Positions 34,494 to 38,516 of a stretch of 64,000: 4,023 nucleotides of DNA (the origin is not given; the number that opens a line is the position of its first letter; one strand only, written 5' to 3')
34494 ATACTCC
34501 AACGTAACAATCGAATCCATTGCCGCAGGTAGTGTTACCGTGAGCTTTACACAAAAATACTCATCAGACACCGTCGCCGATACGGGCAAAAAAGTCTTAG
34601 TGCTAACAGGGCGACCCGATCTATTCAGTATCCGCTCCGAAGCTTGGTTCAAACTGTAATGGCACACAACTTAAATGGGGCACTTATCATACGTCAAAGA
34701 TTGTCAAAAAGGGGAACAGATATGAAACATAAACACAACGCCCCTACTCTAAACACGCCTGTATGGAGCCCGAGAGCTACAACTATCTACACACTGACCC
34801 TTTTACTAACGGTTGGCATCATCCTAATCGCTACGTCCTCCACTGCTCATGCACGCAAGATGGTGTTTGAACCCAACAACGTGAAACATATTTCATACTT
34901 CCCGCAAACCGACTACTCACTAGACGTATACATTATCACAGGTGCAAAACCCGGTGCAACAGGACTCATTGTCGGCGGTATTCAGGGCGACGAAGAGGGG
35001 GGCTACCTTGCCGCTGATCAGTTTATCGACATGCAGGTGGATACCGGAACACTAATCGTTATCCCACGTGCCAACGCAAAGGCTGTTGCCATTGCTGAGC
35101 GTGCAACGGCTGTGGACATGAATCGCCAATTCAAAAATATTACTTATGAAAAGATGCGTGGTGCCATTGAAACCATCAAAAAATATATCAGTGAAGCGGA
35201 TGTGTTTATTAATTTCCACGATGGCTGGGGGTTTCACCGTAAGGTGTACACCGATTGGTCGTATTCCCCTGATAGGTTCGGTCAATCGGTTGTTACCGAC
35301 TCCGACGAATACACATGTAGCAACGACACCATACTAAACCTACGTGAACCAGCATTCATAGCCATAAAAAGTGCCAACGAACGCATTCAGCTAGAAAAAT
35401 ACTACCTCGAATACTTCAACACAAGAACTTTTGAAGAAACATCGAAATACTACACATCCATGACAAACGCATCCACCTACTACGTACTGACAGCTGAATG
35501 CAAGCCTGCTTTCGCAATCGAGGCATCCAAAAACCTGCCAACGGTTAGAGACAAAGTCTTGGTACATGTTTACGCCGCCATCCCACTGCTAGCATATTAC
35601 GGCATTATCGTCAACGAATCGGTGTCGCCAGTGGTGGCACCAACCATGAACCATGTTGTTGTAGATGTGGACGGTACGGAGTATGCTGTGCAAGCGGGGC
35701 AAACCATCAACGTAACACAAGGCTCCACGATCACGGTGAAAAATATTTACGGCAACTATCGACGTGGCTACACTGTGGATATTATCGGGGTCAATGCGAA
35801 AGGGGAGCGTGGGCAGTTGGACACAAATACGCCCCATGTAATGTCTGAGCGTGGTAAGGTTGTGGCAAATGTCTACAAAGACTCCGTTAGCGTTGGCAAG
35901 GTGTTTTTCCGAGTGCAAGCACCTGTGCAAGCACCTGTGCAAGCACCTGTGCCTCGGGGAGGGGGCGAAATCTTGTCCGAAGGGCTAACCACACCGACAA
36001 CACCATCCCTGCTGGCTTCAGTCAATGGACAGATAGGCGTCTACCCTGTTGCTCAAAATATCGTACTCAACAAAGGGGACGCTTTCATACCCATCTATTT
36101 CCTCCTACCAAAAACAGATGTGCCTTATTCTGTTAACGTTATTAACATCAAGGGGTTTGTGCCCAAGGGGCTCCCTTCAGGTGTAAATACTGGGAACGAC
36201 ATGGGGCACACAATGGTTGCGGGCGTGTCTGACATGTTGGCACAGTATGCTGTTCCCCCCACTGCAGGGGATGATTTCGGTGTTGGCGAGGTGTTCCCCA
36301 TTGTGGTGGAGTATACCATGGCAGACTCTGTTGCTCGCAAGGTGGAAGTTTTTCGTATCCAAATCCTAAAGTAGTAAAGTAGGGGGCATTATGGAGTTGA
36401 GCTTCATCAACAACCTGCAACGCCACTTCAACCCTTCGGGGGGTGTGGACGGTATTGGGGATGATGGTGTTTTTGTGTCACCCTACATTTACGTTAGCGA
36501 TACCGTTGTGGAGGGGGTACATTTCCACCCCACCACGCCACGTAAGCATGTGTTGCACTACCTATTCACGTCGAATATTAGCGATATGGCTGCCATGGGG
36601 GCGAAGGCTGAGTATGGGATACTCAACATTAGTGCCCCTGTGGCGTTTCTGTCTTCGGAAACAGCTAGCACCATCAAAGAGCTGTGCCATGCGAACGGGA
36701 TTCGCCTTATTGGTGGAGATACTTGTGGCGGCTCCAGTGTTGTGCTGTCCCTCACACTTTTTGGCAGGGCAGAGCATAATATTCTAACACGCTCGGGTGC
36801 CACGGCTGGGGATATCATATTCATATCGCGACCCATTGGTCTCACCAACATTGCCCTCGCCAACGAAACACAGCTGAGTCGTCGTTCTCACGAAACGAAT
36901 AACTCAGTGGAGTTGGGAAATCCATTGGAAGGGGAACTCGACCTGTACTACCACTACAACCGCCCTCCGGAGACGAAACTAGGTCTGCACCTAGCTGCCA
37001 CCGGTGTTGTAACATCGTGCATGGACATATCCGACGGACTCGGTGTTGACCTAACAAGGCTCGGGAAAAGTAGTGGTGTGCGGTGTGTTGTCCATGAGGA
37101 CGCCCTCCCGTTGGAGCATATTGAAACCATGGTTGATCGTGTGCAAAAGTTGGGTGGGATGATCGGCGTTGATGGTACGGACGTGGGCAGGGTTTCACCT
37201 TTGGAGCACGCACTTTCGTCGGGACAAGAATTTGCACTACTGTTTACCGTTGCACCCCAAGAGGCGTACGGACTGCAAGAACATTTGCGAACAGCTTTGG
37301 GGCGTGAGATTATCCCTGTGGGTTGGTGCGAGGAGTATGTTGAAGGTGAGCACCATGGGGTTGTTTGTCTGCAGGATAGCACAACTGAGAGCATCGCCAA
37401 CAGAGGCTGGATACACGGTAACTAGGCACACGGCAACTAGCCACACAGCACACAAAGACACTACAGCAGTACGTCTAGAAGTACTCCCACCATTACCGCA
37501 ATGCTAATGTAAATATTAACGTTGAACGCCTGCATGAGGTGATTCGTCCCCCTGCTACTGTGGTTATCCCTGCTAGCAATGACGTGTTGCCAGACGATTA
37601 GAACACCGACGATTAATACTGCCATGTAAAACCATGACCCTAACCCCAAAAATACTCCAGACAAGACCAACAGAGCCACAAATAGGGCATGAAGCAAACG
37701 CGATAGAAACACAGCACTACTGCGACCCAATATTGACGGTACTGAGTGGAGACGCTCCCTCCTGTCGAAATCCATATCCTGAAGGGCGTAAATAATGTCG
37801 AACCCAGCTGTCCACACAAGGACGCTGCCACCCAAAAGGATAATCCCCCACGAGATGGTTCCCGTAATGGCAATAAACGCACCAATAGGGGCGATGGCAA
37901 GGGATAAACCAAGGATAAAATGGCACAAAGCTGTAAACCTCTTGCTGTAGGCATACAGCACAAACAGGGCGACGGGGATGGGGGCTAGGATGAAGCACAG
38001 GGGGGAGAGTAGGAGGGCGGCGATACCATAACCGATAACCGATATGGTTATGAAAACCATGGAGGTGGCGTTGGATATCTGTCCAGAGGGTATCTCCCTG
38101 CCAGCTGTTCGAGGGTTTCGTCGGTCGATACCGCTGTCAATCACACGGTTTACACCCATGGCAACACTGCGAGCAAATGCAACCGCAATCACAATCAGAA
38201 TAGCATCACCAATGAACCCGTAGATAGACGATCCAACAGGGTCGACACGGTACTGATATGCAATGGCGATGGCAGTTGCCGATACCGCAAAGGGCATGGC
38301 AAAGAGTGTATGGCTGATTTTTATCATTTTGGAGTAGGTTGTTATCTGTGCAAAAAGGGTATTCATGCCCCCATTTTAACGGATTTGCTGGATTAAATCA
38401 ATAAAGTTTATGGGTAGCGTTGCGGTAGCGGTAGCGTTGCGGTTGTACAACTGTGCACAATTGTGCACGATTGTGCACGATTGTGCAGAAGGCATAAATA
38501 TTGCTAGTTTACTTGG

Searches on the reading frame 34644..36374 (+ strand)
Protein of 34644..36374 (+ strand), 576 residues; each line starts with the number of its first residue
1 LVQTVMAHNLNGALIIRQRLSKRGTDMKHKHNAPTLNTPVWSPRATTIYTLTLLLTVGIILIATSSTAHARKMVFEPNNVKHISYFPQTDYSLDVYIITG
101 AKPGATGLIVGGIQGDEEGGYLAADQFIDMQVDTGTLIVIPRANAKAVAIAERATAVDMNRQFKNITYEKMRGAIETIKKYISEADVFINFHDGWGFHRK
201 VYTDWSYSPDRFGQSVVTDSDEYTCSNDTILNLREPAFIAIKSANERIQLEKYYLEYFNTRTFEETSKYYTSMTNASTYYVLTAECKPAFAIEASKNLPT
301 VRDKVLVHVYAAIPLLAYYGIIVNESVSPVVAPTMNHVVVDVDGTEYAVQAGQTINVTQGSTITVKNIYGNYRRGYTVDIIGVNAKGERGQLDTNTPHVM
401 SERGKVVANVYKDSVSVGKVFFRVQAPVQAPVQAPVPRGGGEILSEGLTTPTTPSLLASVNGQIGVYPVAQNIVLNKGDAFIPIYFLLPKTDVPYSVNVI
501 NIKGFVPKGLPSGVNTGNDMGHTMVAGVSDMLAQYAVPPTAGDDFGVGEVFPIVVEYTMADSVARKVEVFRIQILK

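Call 48: search_protein_families(library=pfam, proteins=[window:34644-36374:+], max_evalue=0.00001)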
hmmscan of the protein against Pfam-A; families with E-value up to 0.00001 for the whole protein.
window:34644-36374:+ (576 aa): 1 family
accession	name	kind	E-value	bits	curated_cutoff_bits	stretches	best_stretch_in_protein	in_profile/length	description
PF17033.10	Peptidase_M99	-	6.6e-26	91.8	27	1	108-321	40-249/267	Carboxypeptidase controlling helical cell shape catalytic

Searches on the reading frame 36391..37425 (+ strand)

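Call 48: search_protein_families(library=pfam, proteins=[window:36391-37425:+], max_evalue=0.00001)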
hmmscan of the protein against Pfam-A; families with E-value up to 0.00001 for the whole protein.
window:36391-37425:+ (344 aa): 1 family
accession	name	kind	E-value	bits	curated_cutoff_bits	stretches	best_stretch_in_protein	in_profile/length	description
PF00586.29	AIRS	-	1.6e-10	41.9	24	1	33-126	16-111/112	AIR synthase related protein, N-terminal domain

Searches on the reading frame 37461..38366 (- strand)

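Call 48: search_protein_families(library=pfam, proteins=[window:37461-38366:-], max_evalue=0.00001)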
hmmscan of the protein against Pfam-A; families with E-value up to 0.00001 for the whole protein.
window:37461-38366:- (301 aa): 1 family
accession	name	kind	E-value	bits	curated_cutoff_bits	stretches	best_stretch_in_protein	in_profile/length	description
PF01040.23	UbiA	-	1.5e-44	152.6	34.2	1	43-272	19-240/250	UbiA prenyltransferase family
